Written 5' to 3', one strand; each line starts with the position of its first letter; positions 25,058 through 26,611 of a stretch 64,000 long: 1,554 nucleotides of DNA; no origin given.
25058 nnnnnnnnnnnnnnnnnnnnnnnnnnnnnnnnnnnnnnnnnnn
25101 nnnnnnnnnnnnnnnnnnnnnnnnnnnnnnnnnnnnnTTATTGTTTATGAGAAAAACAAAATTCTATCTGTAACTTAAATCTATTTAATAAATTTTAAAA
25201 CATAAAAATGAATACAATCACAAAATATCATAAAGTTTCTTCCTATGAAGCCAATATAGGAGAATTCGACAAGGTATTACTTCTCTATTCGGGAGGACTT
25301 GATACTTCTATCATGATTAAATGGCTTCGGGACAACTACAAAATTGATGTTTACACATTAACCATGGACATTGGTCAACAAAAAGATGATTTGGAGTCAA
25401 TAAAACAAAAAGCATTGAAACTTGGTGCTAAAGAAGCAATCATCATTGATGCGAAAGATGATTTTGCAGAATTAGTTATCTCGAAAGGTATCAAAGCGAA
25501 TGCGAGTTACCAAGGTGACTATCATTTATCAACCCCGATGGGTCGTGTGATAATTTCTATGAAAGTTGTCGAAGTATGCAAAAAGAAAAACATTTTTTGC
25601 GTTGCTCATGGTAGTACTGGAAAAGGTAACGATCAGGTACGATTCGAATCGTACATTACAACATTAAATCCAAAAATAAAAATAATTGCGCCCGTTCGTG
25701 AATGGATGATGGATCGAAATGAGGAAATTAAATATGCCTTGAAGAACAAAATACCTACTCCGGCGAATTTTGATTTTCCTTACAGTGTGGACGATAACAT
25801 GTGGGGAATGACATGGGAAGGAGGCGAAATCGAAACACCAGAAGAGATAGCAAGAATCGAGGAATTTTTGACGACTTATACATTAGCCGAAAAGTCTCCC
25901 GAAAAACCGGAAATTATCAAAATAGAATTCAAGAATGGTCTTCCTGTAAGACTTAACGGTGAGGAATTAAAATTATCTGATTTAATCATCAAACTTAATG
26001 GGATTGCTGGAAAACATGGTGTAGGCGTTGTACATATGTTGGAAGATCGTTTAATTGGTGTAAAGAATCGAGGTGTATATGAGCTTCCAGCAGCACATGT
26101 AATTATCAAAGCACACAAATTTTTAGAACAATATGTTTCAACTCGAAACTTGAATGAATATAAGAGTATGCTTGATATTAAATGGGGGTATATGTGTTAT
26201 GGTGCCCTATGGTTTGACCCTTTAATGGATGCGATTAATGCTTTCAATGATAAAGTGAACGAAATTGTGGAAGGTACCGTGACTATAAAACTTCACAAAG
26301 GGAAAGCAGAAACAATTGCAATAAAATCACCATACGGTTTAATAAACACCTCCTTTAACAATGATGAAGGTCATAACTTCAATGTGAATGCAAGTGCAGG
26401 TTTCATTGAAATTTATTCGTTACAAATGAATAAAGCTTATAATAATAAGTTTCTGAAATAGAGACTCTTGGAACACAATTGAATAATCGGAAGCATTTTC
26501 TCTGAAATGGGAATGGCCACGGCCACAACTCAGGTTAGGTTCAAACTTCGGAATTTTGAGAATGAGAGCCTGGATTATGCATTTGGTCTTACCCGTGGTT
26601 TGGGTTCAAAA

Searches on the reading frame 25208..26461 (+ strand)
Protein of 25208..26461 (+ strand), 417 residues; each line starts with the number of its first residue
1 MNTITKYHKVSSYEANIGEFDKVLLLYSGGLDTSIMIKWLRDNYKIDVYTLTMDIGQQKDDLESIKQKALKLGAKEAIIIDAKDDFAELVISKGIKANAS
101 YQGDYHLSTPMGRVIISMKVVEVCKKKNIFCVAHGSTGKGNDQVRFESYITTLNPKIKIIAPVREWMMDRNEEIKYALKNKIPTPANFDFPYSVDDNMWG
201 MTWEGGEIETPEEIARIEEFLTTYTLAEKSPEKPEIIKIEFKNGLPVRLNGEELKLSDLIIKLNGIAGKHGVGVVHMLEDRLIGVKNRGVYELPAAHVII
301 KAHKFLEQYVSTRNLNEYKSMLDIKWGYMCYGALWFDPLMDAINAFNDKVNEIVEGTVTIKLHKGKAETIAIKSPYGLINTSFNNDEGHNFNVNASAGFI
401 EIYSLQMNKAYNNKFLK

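Call 10: search_protein_families(library=pfam, proteins=[window:25208-26461:+], max_evalue=0.001)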
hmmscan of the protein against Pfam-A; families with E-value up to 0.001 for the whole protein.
window:25208-26461:+ (417 aa): 3 families
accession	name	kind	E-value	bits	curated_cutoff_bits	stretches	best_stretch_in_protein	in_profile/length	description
PF20979.2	Arginosuc_syn_C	-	7.1e-61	206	27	1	192-408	1-217/219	Arginosuccinate synthase C-terminal domain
PF00764.25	Arginosuc_synth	-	2.6e-59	200.3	27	1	22-183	1-162/162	Arginosuccinate synthase N-terminal HUP domain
PF06508.19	QueC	-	0.00037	20.5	22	1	22-82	1-60/210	Queuosine biosynthesis protein QueC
